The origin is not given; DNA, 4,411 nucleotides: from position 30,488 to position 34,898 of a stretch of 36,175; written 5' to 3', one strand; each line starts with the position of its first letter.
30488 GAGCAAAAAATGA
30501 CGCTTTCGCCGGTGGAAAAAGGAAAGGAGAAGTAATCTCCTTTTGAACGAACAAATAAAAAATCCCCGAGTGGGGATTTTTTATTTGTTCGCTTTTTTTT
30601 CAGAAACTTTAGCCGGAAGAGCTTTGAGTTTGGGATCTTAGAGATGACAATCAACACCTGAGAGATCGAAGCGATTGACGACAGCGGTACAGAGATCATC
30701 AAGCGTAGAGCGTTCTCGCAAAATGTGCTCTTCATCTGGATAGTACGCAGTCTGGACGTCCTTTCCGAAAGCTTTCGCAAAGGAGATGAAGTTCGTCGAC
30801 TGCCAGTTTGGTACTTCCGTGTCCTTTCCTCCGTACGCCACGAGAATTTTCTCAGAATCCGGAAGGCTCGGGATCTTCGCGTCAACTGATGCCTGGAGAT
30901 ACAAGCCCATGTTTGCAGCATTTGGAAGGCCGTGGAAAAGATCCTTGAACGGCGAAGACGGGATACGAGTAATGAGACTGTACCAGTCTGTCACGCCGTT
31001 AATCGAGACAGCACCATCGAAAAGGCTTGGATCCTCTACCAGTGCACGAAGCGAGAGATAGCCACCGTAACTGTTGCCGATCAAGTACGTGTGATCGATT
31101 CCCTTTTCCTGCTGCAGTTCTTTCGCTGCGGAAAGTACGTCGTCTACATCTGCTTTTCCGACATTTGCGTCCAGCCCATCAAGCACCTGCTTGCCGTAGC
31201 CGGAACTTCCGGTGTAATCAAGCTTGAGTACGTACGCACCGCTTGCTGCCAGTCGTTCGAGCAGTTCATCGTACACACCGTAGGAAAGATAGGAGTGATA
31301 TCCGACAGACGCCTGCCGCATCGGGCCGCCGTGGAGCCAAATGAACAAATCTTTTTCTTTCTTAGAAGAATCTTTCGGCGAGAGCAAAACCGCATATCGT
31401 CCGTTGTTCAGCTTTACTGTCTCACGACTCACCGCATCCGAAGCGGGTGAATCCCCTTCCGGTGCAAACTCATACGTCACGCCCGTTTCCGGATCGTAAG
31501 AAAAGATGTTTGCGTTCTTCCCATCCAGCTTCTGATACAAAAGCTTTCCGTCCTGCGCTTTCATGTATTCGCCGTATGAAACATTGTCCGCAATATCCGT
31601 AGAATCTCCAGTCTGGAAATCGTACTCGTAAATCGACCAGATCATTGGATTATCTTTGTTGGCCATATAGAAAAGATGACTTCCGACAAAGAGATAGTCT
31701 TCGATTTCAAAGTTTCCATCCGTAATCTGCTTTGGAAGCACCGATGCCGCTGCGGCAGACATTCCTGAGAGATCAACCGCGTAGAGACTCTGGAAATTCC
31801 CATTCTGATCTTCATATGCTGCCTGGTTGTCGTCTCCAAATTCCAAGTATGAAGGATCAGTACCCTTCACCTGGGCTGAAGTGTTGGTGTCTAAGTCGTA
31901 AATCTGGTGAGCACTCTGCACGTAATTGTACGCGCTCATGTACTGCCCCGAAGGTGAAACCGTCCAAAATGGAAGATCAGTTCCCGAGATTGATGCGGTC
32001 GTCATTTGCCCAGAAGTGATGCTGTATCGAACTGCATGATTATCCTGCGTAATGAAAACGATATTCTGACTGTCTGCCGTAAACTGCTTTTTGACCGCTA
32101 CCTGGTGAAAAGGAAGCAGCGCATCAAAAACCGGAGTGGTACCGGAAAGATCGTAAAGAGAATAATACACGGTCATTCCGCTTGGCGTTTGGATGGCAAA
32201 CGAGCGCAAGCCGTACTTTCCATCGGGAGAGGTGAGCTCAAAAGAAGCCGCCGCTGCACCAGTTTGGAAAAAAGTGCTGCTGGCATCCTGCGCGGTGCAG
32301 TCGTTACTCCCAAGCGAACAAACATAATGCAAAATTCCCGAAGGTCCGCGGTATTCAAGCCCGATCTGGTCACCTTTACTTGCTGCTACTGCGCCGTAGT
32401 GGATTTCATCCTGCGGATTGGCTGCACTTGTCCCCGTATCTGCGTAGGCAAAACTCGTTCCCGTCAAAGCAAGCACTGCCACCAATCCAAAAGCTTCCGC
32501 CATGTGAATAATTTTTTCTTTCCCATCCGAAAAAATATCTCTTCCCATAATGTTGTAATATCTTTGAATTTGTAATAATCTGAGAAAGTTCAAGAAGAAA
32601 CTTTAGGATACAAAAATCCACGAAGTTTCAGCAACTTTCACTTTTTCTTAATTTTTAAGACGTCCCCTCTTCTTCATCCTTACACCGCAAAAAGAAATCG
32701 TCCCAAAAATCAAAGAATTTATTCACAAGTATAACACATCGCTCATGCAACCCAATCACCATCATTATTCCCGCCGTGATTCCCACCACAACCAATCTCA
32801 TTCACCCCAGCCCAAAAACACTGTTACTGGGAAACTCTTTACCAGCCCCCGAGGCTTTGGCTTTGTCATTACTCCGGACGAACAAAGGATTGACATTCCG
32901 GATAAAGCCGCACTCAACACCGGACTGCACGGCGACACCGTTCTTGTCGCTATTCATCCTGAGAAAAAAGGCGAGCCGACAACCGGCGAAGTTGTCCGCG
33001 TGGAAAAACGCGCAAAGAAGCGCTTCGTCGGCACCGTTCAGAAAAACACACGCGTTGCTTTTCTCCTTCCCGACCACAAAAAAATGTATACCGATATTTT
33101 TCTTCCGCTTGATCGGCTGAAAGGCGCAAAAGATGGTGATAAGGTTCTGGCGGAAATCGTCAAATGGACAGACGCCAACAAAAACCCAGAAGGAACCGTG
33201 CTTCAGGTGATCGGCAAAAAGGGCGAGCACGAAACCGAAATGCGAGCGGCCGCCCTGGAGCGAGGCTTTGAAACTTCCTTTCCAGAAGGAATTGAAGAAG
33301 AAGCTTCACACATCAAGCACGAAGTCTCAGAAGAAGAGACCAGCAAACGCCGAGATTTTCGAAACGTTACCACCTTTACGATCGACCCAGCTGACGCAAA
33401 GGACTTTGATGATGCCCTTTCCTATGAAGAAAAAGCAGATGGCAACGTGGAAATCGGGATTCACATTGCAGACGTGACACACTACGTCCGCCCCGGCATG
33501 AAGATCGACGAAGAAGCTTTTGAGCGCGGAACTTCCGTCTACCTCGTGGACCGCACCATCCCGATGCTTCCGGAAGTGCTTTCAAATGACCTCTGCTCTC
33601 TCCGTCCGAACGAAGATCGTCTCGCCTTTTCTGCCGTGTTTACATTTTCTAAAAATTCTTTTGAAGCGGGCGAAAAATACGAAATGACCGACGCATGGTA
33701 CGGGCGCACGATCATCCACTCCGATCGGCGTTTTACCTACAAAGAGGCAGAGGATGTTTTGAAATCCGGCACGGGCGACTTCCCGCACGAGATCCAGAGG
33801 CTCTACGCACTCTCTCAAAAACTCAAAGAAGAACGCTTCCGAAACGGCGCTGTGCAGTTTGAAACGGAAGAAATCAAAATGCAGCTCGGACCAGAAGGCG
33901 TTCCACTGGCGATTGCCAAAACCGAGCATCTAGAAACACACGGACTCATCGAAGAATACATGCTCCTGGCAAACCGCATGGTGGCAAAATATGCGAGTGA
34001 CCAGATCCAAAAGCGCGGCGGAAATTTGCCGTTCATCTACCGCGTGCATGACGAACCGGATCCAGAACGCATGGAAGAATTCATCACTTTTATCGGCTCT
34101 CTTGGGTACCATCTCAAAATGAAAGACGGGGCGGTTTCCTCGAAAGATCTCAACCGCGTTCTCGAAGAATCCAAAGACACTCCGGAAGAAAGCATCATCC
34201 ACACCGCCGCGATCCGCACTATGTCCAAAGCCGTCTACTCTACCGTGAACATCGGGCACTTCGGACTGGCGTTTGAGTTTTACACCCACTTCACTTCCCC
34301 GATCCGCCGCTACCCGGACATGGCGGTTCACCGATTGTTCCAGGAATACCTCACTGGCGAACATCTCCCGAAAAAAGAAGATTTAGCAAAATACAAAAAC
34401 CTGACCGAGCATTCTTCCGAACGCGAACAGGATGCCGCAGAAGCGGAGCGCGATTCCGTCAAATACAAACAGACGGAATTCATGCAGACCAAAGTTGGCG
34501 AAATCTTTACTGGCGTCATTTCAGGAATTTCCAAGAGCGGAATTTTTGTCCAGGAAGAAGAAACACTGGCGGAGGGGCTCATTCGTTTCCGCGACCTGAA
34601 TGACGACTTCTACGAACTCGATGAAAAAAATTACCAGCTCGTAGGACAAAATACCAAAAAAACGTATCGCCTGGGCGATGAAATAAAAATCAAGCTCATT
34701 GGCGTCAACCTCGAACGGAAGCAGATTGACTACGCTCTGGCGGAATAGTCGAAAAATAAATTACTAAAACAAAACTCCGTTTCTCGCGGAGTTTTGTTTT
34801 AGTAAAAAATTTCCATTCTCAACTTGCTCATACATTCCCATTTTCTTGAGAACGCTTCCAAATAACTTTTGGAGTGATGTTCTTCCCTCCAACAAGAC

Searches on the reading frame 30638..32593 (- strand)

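Call 6: search_protein_families(library=pfam, proteins=[window:30638-32593:-], max_evalue=0.001)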
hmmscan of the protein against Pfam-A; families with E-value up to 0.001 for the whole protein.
window:30638-32593:- (651 aa): 4 families
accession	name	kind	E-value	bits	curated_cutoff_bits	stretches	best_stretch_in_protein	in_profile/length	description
PF00326.27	Peptidase_S9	-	4.2e-27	95.5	22.6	1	448-628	10-192/213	Prolyl oligopeptidase family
PF12146.15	Hydrolase_4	-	1.2e-09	38.3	27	1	437-569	16-142/239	Serine aminopeptidase, S33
PF00561.26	Abhydrolase_1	-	1.9e-07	31.4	25.8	1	416-540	2-109/245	alpha/beta hydrolase fold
PF12697.13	Abhydrolase_6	-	1.5e-06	29.5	26.3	1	418-545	2-94/217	Alpha/beta hydrolase family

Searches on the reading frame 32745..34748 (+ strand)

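Call 6: search_protein_families(library=pfam, proteins=[window:32745-34748:+], max_evalue=0.001)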
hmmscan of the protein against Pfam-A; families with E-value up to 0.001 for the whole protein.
window:32745-34748:+ (667 aa): 6 families
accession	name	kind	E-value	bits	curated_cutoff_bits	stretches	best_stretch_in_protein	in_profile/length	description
PF00773.25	RNB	-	2.3e-107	359.5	29.3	1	202-537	1-325/326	RNB domain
PF17876.7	CSD2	-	2e-24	85.9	26.2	1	106-180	1-74/74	Cold shock domain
PF08206.17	OB_RNB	-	3.3e-18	65.5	24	2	105-154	11-57/58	Ribonuclease B OB domain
PF00575.29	S1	-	7e-08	33.2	22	1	583-662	3-70/74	S1 RNA binding domain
PF17849.7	OB_Dis3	-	2.8e-07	30.9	22.8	1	102-172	9-75/77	Dis3-like cold-shock domain 2 (CSD2)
PF25049.1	OB_HELZ2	-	4.1e-06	27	29.3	0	43-91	39-89/90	3'-5' exoribonuclease HELZ2, OB-fold domain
